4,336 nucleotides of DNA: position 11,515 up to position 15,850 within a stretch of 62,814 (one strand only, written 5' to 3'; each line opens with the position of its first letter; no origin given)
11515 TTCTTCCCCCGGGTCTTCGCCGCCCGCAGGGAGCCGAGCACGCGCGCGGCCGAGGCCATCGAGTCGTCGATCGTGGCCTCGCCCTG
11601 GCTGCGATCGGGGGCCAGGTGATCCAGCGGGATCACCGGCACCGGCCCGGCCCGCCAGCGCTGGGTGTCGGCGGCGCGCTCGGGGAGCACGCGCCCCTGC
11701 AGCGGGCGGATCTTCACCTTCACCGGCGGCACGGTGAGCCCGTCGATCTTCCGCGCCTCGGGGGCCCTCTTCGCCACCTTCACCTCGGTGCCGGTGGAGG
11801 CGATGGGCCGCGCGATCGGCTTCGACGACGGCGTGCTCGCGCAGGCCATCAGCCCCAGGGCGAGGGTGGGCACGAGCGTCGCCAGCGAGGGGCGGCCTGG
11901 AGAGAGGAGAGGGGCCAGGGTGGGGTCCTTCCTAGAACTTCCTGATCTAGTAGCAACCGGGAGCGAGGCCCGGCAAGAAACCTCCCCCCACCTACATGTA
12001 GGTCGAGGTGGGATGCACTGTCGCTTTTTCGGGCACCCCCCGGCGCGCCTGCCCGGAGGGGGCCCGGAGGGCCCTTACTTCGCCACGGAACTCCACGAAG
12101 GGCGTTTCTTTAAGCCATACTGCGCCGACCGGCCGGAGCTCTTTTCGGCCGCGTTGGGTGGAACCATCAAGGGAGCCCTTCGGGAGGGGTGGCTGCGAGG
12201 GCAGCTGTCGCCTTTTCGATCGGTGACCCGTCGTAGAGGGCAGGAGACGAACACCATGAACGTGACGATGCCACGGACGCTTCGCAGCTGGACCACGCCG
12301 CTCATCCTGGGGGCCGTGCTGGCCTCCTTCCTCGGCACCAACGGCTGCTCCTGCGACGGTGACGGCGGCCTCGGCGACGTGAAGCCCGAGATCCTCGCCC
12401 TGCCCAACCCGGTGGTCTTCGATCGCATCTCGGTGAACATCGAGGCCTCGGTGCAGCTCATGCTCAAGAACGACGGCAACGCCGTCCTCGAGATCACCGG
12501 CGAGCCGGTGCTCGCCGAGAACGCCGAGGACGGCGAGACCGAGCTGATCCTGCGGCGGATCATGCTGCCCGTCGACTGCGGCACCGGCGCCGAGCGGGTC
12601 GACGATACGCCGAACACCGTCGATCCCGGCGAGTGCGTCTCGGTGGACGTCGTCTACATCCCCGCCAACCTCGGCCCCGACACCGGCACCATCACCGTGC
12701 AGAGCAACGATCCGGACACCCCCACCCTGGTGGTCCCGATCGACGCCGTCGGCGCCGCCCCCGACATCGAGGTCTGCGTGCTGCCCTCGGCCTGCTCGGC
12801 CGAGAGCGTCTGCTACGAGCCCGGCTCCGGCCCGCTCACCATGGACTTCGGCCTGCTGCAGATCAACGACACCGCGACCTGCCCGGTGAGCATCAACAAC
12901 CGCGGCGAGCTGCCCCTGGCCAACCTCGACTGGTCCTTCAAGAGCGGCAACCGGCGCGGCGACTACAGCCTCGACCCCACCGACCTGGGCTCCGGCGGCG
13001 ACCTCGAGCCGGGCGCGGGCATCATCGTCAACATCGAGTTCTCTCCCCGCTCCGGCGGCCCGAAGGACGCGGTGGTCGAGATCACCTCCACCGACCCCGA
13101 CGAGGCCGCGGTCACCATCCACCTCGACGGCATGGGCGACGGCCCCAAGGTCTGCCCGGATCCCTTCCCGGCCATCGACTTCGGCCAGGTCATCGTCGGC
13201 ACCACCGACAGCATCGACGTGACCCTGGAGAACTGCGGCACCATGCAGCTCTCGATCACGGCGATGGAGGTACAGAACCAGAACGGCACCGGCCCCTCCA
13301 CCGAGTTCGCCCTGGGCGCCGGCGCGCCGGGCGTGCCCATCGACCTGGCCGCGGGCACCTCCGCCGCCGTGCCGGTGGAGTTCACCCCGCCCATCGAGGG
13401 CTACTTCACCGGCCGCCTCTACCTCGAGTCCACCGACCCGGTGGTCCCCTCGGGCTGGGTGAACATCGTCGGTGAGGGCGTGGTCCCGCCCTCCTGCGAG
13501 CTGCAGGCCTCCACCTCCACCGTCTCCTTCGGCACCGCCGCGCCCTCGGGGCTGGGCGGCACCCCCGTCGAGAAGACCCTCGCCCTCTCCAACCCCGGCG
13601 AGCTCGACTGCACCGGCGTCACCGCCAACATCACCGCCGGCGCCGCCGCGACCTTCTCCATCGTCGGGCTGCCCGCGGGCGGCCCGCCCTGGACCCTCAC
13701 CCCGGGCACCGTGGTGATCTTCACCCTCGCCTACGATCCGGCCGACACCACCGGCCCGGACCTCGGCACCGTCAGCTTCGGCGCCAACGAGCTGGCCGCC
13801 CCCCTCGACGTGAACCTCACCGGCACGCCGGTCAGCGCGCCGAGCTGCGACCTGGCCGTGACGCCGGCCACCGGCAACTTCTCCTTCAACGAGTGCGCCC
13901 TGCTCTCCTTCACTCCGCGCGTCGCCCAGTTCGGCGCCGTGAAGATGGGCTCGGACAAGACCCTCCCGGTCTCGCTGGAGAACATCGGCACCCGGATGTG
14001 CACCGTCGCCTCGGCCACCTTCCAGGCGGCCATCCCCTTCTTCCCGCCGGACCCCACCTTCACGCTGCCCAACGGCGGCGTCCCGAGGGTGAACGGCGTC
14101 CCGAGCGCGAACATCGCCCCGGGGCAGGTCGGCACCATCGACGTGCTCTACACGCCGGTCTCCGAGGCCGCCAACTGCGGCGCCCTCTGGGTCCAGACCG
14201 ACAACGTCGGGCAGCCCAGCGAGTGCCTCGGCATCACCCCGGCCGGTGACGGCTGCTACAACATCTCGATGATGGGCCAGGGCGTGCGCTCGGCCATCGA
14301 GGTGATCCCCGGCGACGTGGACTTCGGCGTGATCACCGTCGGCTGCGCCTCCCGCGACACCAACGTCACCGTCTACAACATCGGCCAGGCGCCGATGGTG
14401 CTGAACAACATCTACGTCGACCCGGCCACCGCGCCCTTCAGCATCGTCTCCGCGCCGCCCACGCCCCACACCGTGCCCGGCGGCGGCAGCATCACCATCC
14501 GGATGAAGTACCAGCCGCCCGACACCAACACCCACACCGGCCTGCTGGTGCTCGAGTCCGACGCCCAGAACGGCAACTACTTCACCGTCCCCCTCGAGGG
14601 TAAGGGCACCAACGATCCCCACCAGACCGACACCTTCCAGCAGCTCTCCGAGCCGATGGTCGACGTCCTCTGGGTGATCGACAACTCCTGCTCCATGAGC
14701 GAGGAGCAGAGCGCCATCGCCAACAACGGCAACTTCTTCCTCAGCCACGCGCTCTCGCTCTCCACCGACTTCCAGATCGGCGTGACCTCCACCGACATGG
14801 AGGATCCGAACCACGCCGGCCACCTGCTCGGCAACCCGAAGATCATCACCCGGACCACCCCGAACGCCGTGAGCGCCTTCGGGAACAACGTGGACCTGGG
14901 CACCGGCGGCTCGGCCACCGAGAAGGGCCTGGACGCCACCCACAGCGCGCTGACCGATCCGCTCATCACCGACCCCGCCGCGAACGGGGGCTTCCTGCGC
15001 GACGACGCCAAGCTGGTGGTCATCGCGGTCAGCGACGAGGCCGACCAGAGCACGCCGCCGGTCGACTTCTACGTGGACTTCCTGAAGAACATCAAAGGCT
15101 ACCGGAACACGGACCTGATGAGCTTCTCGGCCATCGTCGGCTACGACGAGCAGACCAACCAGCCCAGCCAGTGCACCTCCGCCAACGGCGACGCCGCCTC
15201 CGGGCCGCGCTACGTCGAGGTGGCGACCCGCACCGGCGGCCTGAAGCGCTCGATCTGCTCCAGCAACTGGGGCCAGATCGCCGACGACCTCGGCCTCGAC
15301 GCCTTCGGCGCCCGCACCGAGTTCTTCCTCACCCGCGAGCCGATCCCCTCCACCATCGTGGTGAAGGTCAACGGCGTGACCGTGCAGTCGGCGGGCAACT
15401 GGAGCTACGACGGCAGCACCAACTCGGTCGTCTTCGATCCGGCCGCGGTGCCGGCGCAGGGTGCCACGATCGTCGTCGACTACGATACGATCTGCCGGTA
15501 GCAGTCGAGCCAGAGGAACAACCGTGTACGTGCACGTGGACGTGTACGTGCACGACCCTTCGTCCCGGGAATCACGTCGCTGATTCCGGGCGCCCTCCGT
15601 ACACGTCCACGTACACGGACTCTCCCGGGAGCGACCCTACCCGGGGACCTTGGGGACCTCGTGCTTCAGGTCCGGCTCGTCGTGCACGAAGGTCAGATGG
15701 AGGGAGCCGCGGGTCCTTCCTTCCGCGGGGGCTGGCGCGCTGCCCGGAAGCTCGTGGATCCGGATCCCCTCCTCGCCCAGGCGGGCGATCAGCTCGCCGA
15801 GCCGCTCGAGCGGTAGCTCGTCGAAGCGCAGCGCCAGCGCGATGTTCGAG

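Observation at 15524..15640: Novel intergenic element family: (GTNCAC)n hexamer arrays with a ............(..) palindrome, two copies (second at 59255..59320)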

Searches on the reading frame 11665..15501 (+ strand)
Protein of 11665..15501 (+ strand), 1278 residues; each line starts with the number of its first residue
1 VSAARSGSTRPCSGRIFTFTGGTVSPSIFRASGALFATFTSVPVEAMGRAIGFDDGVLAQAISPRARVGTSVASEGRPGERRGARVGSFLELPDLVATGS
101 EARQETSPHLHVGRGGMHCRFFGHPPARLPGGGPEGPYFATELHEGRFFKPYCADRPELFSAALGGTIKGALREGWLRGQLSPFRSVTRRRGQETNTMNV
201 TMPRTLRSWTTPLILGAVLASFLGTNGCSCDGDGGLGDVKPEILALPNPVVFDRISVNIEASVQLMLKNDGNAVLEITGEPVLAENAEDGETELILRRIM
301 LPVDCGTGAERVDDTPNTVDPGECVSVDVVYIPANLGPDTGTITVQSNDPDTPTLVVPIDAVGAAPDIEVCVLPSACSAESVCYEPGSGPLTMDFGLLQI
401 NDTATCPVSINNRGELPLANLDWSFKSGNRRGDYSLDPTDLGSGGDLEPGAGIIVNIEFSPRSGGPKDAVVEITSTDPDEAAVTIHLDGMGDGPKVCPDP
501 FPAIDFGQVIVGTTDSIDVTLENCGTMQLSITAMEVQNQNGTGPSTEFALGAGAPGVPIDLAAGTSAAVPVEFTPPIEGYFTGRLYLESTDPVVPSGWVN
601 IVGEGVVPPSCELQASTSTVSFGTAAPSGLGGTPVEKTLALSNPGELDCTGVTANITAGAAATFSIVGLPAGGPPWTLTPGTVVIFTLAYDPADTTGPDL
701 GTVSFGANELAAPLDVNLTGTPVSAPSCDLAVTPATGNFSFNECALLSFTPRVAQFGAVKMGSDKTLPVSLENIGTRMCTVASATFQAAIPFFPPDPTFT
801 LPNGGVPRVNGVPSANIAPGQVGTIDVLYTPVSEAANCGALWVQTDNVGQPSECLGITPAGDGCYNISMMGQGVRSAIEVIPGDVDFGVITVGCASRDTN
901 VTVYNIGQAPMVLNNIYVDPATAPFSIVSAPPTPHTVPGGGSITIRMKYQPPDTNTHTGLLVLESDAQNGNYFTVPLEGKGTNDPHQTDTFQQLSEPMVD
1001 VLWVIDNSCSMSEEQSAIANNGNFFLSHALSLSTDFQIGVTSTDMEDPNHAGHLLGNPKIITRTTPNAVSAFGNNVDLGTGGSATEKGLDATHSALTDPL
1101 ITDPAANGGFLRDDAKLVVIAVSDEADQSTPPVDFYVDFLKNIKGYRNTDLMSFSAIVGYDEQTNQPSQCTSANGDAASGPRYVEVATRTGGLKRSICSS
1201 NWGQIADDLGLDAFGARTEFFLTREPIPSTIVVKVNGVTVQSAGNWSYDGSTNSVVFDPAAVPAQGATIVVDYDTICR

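Call 9: search_protein_families(library=pfam, proteins=[window:11665-15501:+])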
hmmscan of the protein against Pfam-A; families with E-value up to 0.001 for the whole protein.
window:11665-15501:+ (1278 aa): 6 families
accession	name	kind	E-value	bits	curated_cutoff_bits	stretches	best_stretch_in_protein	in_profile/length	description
PF15780.11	ASH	-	5.4e-27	94.3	27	1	383-476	4-91/98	Abnormal spindle-like microcephaly-assoc'd, ASPM-SPD-2-Hydin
PF22544.2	HYDIN_VesB_CFA65-like_Ig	-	3.4e-23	82.2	25.5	0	883-978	8-98/100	HYDIN/CFA65/VesB-like, Ig-like domain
PF22073.2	Cep192_D4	-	3.7e-20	72.6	35.5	0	884-981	10-111/112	Cep192 domain 4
PF07610.17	DUF1573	-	1.3e-10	41.6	26.1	0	290-354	29-90/98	Protein of unknown function (DUF1573)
PF24770.2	Ig-CFAP74_2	-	5.9e-05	24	27.4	0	503-527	7-31/185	CFAP74 second Ig-like domain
PF09343.15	DUF2460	-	0.00022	21.2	30.4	1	1224-1274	125-172/205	Conserved hypothetical protein 2217 (DUF2460)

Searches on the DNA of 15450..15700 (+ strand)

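Call 39: search_rna_families(source=window, start=15450, end=15700, threshold=evalue, max_evalue=10)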
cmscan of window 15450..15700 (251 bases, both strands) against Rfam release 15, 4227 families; matches with E-value up to 10: 6.
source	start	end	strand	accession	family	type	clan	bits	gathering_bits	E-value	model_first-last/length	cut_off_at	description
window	15525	15621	+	RF04052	mir-466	Gene; miRNA;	-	20.8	85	0.1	1-80/80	no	mir-466 microRNA precursor family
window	15523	15623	-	RF04052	mir-466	Gene; miRNA;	-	19.5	85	0.22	1-80/80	no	mir-466 microRNA precursor family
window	15535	15611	-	RF00907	mir-941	Gene; miRNA;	-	17.6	60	1.5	1-72/72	no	mir-941 microRNA precursor family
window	15525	15617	+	RF04217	mir-297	Gene; miRNA;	-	16.1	90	3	12-61/71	no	mir-297 microRNA precursor family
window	15527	15620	-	RF04217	mir-297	Gene; miRNA;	-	14.1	90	9.2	1-71/71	no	mir-297 microRNA precursor family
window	15523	15554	+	RF00261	IRES_L-myc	Cis-reg; IRES;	-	10.1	60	8.5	117-150/221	no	L-myc internal ribosome entry site (IRES)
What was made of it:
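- On Any Rfam RNA family: With permissive thresholds, only repeat-derived miRNA models appear at 14-21 bits against cut-offs of 60-90, plus an IRES model at 10 bits against 60 (call 39).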

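Call 73: search_dna_similar(query=window:15502-15645:+, collection=plasmids, mode=distant, max_evalue=0.01, max_rows=10)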
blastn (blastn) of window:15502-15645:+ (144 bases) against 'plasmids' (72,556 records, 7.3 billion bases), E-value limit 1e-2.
No match.

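Call 74: search_dna_similar(query=window:15502-15645:+, collection=phages, mode=distant, max_evalue=0.01, max_rows=10)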
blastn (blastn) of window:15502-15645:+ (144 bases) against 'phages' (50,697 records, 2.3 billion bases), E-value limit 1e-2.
No match.
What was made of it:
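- Tried and rejected: BLAST of locus 1 against plasmids and phages gave no match (calls 73, 74).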
